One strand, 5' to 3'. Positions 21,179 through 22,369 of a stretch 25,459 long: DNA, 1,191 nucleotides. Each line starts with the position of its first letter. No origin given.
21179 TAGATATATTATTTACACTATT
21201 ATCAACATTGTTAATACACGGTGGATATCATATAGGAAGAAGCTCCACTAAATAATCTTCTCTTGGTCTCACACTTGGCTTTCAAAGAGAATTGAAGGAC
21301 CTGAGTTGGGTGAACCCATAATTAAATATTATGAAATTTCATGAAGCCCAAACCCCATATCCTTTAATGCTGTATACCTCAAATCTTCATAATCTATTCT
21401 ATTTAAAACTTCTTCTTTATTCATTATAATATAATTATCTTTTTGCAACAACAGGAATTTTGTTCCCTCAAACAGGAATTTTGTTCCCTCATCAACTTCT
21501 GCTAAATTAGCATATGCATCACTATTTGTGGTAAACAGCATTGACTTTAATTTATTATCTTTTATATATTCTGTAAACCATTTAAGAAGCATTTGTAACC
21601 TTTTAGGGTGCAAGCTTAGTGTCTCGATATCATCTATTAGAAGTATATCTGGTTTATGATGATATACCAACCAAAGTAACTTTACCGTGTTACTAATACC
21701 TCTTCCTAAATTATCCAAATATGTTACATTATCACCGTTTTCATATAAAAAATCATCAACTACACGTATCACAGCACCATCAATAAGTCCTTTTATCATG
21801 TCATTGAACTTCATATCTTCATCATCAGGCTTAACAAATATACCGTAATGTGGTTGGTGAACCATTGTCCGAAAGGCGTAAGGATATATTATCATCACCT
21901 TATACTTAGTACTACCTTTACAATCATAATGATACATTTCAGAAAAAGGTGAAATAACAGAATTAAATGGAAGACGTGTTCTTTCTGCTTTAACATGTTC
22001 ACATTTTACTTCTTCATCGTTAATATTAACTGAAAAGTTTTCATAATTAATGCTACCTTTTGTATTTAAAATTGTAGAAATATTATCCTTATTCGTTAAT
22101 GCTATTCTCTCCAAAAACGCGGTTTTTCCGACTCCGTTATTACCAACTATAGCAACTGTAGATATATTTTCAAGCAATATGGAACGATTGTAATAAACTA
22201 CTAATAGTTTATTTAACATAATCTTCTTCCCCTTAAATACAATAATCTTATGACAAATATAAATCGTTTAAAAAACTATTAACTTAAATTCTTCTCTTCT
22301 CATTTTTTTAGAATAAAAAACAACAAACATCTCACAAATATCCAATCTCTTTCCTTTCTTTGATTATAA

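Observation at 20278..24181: Right-arm accessory island: six genes of unknown role next to the ITR, a candidate anti-defence or inter-virus exclusion system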

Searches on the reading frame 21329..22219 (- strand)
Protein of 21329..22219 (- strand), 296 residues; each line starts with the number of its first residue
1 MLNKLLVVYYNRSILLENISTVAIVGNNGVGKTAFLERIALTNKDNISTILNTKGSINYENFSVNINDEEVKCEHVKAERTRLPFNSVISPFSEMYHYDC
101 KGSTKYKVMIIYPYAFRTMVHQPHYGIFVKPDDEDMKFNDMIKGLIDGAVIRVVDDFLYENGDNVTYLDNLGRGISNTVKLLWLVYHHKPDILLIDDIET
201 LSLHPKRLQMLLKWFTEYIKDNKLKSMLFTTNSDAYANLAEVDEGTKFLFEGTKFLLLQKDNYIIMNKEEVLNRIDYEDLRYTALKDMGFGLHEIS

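Call 6: search_protein_families(library=pfam, proteins=[window:21329-22219:-], max_evalue=1)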
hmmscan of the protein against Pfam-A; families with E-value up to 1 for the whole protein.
window:21329-22219:- (296 aa): 17 families
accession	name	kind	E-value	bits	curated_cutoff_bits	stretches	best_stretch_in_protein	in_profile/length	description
PF13175.12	AAA_15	-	1e-09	38.9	32.1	2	151-228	291-366/374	AAA ATPase domain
PF13304.12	AAA_21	-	8.1e-07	29.8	27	2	149-219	216-287/304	AAA domain, putative AbiEii toxin, Type IV TA system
PF05729.18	NACHT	-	0.00019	21.8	26.7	1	21-42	2-23/167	NACHT domain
PF00005.33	ABC_tran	-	0.00065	20.7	25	1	16-71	8-52/137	ABC transporter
PF13476.12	AAA_23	-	0.0011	20.1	27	1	20-77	20-76/201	AAA domain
PF13401.12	AAA_22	-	0.0012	19.7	27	1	22-161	8-65/130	AAA domain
PF00004.35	AAA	-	0.0056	17.6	21.2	0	172-232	40-110/131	ATPase family associated with various cellular activities (AAA)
PF20720.3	nSTAND3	-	0.0063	16.7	27.2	1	16-46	14-44/155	Novel STAND NTPase 3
PF00308.24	Bac_DnaA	-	0.014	16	23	1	189-230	97-136/162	Bacterial DnaA ATPAse domain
PF08477.19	Roc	-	0.051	14.3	27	1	22-46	2-26/119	Ras of Complex, Roc, domain of DAPkinase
PF07728.20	AAA_5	-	0.056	13.9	22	1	22-55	2-36/139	AAA domain (dynein-related subfamily)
PF01637.24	ATPase_2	-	0.057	13.7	33.2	0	21-45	22-46/225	ATPase domain predominantly from Archaea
PF25199.1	nSTAND_NTPase5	-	0.068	13.4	34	0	20-44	42-66/145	Novel STAND NTPase 5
PF02463.25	SMC_N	-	0.093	12.6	40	1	20-40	25-47/220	RecF/RecN/SMC N terminal domain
PF13173.12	AAA_14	-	0.095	13.1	27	0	21-53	4-28/129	AAA domain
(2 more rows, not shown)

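Call 7: search_protein_families(library=phrogs, proteins=[window:21329-22219:-], max_evalue=1)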
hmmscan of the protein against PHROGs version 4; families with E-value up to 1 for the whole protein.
window:21329-22219:- (296 aa): 11 families
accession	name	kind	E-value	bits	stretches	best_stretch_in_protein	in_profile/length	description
phrog_7507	-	unknown function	3.8e-05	24.2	1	9-271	15-196/483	-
phrog_3940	-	unknown function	0.00027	20.9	1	161-233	216-295/537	-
phrog_8323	-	unknown function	0.00064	19.4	1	21-72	73-121/623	-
phrog_5836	-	unknown function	0.00096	18.2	1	21-67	50-98/1071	-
phrog_9802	-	unknown function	0.0013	18.9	2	20-58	26-65/438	-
phrog_13260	-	unknown function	0.0061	16.5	1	15-70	37-92/497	-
phrog_30648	-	unknown function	0.09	13.5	1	96-155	42-101/141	-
phrog_293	-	moron, auxiliary metabolic gene and host takeover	0.093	11.6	1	18-43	162-187/1058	ABC transporter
phrog_4747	-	unknown function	0.21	11.6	0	21-47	24-50/610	-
phrog_2392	-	moron, auxiliary metabolic gene and host takeover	0.25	10.6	1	16-39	504-527/726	ABC transporter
phrog_22590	-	unknown function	0.29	12.2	0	43-73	39-69/70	-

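Call 8: search_protein_families(library=padloc, proteins=[window:21329-22219:-], max_evalue=1)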
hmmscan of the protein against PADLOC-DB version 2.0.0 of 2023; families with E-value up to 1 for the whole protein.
window:21329-22219:- (296 aa): 43 families (the best 25 are shown)
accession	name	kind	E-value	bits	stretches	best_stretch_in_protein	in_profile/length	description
PDLC04608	PDC-M38A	-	3.2e-09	34.9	2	168-223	249-303/367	-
PDLC02979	AriA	-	3.3e-09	35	2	151-228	290-365/373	-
PDLC02980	AriA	-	6.6e-08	30.9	2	160-233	227-299/304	-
PDLC02335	AbiLi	-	3.9e-07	27.4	1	20-236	77-240/326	AbiLi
PDLC02914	ATPase-Toprim_I-B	-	1.1e-06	26.1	2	186-244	199-255/443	-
PDLC04737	PDC-M62A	-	2.3e-06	25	2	12-79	45-108/601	-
PDLC00289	PtuA1|PtuA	-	6.1e-06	23.5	1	20-79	29-88/404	AAA ATPase domain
PDLC00305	PtuA1|PtuA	-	1.1e-05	23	1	24-77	28-82/392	AAA ATPase domain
PDLC04609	PDC-M38A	-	1.5e-05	22.4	2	165-233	250-316/371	-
PDLC03878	NsnB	-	2.5e-05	22.2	2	164-217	210-263/345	-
PDLC00265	PtuA1|PtuA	-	4.3e-05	20.8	1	15-78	27-90/479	AAA ATPase domain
PDLC04244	PDC-M01A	-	5.7e-05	20.1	1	11-219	184-375/482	-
PDLC02336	AbiLi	-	5.8e-05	20.8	2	166-261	224-316/340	AbiLi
PDLC00268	PtuA1|PtuA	-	5.9e-05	20.7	1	11-80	18-82/411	AAA ATPase domain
PDLC00271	PtuA1|PtuA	-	0.00011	19.9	1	20-73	24-78/421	AAA ATPase domain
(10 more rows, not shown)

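Call 10: search_dna_similar(query=window:21329-22219:-, collection=phages, mode=protein, max_evalue=0.01, max_rows=30)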
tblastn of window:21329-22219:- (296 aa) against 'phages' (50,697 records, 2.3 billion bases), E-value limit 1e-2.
Records with a match: 2; places in all: 2; records where one place covers at least 80% of the query: 0.
Best place of each record, by identity: <60% 2.
By first word of the organism name: Acidianus 2.
By host as written in the record: - 1; Acidianus sp. Acii26 1.
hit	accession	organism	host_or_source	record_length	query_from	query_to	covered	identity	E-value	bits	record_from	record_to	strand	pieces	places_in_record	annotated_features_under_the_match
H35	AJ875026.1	Acidianus rod-shaped virus 1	-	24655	159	281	42%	30.1%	5e-6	54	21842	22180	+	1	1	putative ATPase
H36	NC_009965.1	Acidianus rod-shaped virus 1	Acidianus sp. Acii26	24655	159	281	42%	30.1%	5e-6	54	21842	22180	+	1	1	putative ATPase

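Call 11: get_annotated_region(hit=H36, flank=4000)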
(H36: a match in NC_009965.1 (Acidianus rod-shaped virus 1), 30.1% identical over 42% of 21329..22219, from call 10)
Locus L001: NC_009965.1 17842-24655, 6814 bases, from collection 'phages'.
description: Acidianus rod-shaped virus 1, complete genome.
organism: Acidianus rod-shaped virus 1 (NCBI taxid 309181)
taxonomy: Viruses; Adnaviria; Zilligvirae; Taleaviricota; Tokiviricetes; Ligamenvirales; Rudiviridae; Itarudivirus; Itarudivirus ARV1
host: Acidianus sp. Acii26; source: -; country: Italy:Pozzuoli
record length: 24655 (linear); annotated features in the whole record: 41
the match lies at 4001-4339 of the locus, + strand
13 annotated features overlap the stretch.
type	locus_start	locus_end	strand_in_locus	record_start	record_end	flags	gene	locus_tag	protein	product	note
CDS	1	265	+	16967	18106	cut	-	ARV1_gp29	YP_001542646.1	hypothetical protein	hypothetical protein of the Rudiviridae, a family of dsDNA viruses that infect Archaea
CDS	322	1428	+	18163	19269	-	-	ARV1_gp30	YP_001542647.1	glycosyltransferase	ORF368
CDS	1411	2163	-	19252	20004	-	-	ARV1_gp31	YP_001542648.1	thymidylate synthase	ORF250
CDS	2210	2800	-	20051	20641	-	-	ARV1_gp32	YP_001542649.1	hypothetical protein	hypothetical protein of the Rudiviridae, a family of dsDNA viruses that infect Archaea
CDS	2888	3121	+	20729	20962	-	-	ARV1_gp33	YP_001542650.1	hypothetical protein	ORF77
CDS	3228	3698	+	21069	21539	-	-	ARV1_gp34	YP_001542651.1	SAM-dependent methyltransferase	ORF156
CDS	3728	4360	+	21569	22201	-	-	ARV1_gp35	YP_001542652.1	putative ATPase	ORF210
CDS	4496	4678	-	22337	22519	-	-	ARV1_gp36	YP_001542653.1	hypothetical protein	ORF60b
CDS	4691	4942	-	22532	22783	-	-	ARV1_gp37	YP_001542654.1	hypothetical protein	ORF83b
CDS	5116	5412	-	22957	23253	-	-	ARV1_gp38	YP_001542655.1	putative transcriptional regulator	ORF98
CDS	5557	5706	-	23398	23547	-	-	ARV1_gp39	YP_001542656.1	hypothetical protein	ORF49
CDS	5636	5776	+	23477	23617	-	-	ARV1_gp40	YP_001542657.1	hypothetical protein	ORF46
CDS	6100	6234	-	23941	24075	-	-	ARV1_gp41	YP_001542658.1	hypothetical protein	ORF44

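Call 13: search_solved_structures(query=window:21329-22219:-, max_evalue=0.1, show_alignments=2)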
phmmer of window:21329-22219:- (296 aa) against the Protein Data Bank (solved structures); distinct sequences matched with E-value up to 0.1: 1.
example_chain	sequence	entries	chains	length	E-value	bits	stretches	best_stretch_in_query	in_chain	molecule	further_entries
7nhn_0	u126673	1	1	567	0.0027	20.5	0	14-59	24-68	Lmo0919 protein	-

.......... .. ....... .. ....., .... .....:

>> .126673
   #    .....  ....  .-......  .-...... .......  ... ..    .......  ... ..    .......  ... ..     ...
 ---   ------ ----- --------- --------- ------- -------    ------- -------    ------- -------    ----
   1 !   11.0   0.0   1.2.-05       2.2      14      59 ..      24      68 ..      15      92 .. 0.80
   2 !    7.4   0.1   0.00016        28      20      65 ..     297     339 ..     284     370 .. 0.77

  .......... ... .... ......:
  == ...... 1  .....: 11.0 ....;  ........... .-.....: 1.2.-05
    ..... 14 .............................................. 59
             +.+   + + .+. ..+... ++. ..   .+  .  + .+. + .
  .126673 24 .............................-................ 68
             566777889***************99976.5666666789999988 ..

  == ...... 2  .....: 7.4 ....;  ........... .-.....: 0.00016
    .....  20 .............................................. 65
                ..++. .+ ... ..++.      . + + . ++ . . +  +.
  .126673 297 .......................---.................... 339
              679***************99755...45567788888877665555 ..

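Call 17: find_homologous_proteins(query=window:21329-22219:-, max_evalue=0.001)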
Query window:21329-22219:- (296 aa): 93 proteins with E <= 0.001 among 1027 candidates.
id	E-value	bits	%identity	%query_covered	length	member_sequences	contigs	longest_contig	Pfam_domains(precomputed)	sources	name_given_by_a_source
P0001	1.7e-178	610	92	100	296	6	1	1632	PF13175.13,PF13304.13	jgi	-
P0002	1.3e-176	604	91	100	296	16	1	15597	PF13175.13,PF13304.13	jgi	-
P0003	4.6e-155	533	86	93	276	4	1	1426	PF13175.13,PF13304.13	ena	-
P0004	1.8e-150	518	79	99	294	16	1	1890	PF13175.13,PF13304.13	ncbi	-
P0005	6.4e-150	517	80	97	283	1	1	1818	PF13175.13,PF13304.13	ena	-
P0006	1.6e-149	515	79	99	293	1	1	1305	PF13175.13,PF13304.13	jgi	-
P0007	2.7e-149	514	80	97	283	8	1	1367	PF13175.13,PF13304.13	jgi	-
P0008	1.3e-146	506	80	97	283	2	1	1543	PF13175.13,PF13304.13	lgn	-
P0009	2.3e-146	505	80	97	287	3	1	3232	PF13175.13,PF13304.13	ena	-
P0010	1.3e-145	502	82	97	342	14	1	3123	PF13175.13,PF13304.13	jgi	-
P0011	1.5e-145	502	80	97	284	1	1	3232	PF13175.13,PF13304.13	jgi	-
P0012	1.2e-142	493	79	97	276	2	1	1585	PF13175.13,PF13304.13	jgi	-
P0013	2.9e-141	488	78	97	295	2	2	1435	PF13175.13,PF13304.13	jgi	-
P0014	9.1e-140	483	81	93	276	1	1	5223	PF13175.13,PF13304.13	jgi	-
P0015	1.6e-139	482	77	97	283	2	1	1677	PF13175.13,PF13304.13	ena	-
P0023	2.1e-131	456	75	97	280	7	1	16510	PF13175.13,PF13304.13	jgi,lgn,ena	jgi:AAA15 family ATPase/GTPase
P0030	5.3e-121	422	69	97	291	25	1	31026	PF13175.13,PF13304.13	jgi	-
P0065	1.0e-83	299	51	96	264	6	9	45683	PF13304.13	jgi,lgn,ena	-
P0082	3.2e-79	285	50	97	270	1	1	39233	PF13175.13,PF13304.13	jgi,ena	-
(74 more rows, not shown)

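Call 18: find_encoding_contigs(protein=P0002, flank=8000, max_places=3)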
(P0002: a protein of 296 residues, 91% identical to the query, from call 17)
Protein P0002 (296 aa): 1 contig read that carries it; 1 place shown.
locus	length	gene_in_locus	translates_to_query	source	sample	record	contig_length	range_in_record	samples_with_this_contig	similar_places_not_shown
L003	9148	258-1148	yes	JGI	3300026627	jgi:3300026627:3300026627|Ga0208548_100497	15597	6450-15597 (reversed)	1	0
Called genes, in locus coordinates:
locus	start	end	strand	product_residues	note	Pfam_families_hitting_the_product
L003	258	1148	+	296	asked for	PF13175:AAA_15 (faint), PF13304:AAA_21 (faint)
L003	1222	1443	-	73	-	-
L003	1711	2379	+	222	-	-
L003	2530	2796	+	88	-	-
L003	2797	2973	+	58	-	PF01402:RHH_1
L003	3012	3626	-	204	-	PF12705:PDDEXK_1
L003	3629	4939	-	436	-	PF13337:BrxL_ATPase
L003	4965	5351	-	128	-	PF21017:PHA01746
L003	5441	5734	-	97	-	PF12651:RHH_3 (weak)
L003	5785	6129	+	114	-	PF21578:117-like_vir, PF23343:REP_ORF2-G2P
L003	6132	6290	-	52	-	PF21432:56B_RHH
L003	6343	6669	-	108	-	-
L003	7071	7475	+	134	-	PF12193:Sulf_coat_C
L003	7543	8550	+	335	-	PF00534:Glycos_transf_1, PF13692:Glyco_trans_1_4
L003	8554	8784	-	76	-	-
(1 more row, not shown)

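Call 19: find_encoding_contigs(protein=P0030, flank=8000, max_places=3)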
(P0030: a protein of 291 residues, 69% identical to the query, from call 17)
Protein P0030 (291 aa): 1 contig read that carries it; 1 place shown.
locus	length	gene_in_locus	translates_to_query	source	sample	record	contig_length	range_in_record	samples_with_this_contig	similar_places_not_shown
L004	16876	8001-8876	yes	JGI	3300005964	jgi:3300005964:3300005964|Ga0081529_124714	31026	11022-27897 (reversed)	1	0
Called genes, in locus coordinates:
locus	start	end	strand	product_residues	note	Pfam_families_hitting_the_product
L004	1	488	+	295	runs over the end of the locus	PF00534:Glycos_transf_1 (weak)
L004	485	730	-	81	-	-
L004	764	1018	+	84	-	-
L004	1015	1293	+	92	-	-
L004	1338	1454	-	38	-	-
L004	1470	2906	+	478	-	-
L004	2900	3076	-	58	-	-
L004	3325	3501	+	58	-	-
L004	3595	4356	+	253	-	-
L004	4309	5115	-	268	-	PF01040:UbiA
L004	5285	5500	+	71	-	-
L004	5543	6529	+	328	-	-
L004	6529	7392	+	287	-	-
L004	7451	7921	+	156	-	-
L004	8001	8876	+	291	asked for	PF13175:AAA_15 (faint), PF13304:AAA_21 (faint)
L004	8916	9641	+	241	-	-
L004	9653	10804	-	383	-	PF02463:SMC_N, PF13175:AAA_15, PF13476:AAA_23 (weak), PF13304:AAA_21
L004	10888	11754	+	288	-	PF13495:Phage_int_SAM_4, PF02899:Phage_int_SAM_1 (weak), PF00589:Phage_integrase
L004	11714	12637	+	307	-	PF00493:MCM (weak), PF01078:Mg_chelatase (faint), PF07728:AAA_5 (faint)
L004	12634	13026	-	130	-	-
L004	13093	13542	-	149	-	PF01870:Hjc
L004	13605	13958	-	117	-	-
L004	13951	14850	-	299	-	PF02463:SMC_N (weak), PF11398:DUF2813 (faint), PF13175:AAA_15, PF13476:AAA_23 (weak), PF13304:AAA_21, PF13175:AAA_15 (weak)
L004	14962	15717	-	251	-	-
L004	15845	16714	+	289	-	PF27344:MJECL34 (weak)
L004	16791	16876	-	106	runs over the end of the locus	-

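Call 20: find_encoding_contigs(protein=P0065, flank=8000, max_places=4)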
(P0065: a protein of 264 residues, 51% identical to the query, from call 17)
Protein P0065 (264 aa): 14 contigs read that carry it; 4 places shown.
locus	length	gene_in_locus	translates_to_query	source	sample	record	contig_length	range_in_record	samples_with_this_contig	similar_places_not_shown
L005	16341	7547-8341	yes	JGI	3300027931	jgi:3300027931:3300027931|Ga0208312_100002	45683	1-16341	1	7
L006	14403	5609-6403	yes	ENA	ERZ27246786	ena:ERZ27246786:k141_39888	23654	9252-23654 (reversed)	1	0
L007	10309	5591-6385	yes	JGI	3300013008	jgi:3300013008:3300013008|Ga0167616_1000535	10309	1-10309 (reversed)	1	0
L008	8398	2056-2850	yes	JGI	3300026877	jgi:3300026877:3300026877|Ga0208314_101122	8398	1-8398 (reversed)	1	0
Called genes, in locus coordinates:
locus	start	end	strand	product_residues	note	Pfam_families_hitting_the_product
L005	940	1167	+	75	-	-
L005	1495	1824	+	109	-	-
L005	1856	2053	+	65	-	-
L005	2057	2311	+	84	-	-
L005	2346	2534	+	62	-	-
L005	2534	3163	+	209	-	-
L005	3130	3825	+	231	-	-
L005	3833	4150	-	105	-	-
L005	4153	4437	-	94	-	-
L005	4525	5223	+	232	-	-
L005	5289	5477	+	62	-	-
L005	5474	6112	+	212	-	-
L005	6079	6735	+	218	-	-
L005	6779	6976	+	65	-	-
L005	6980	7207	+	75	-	-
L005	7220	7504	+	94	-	-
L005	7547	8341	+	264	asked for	PF13304:AAA_21 (weak)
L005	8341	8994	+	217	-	-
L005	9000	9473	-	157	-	-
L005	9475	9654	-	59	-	-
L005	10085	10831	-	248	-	-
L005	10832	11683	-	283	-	-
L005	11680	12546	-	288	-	-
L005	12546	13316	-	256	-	-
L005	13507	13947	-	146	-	-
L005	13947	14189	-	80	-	-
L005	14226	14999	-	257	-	-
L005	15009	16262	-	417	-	-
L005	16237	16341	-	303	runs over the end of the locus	-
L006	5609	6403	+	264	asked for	PF13304:AAA_21 (weak)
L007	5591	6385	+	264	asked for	PF13304:AAA_21 (weak)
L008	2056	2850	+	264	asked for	PF13304:AAA_21 (weak)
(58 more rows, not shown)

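Call 26: find_related_loci(query=A2, collection=viral_contigs, flank=6000)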
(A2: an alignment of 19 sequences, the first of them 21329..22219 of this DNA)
Query A2 (296 aa) in viral_contigs; peptide patterns used: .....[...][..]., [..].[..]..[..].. (x = any residue, [..] = any of these).
599 stretches matched a pattern (row limit reached: there are more); 2 encode a relative of the query (tblastn E <= 1e-3); 2 distinct loci.
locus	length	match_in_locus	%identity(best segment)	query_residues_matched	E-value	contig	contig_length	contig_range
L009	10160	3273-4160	100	1-296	0e+0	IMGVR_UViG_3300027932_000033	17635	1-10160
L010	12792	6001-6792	51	1-284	1e-93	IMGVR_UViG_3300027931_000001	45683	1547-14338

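Call 27: find_related_loci(query=A2, collection=genome_contigs, flank=6000)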
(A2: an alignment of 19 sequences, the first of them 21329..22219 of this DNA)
Query A2 (296 aa) in genome_contigs; peptide patterns used: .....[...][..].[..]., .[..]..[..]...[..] (x = any residue, [..] = any of these).
600 stretches matched a pattern, but none encodes a relative of the query by tblastn (E <= 1e-3).

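Call 60: find_encoding_contigs(protein=P0023, flank=6000, max_places=2)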
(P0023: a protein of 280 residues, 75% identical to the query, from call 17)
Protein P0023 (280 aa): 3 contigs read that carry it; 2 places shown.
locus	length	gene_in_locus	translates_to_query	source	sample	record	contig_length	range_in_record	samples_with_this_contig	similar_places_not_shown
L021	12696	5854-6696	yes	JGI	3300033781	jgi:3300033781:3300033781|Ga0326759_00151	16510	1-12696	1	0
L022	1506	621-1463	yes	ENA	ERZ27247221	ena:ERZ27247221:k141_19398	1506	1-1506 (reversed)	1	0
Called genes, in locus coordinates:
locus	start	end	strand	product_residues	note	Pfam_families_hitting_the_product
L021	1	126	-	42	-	?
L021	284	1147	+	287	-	-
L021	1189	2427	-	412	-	-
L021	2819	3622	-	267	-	-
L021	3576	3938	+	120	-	-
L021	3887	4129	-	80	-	-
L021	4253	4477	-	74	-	-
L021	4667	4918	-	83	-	-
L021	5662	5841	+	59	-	PF20940:SSV1_D-63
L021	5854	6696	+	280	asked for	PF13175:AAA_15 (faint), PF13304:AAA_21 (faint)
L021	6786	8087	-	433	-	PF27234:MJ0013, PF01385:OrfB_IS605, PF07282:Cas12f1-like_TNB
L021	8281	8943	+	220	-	-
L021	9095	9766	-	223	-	-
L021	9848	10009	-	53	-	-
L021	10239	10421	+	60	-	-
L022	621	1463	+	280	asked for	PF13175:AAA_15 (faint), PF13304:AAA_21 (faint)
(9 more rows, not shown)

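Call 61: find_encoding_contigs(protein=P0082, flank=6000, max_places=2)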
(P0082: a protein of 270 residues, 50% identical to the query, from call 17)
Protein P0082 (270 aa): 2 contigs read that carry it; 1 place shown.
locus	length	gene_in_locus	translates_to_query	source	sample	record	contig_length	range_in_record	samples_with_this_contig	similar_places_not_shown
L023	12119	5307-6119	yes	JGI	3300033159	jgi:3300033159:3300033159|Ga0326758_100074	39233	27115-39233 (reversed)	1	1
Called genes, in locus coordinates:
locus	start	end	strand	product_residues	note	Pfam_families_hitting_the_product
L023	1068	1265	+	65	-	-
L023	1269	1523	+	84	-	-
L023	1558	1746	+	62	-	-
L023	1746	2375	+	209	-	-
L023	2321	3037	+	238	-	-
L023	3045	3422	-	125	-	-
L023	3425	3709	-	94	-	-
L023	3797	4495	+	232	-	-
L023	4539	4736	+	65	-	-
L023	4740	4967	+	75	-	-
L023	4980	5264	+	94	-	-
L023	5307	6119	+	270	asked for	PF13175:AAA_15 (faint), PF13304:AAA_21 (faint)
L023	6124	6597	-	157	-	-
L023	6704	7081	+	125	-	-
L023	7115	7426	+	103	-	-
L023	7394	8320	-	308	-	PF00534:Glycos_transf_1, PF13692:Glyco_trans_1_4 (weak), PF20706:GT4-conflict (weak)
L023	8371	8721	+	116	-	-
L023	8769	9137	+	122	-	-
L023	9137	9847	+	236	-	-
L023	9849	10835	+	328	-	-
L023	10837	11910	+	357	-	-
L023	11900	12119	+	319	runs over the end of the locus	-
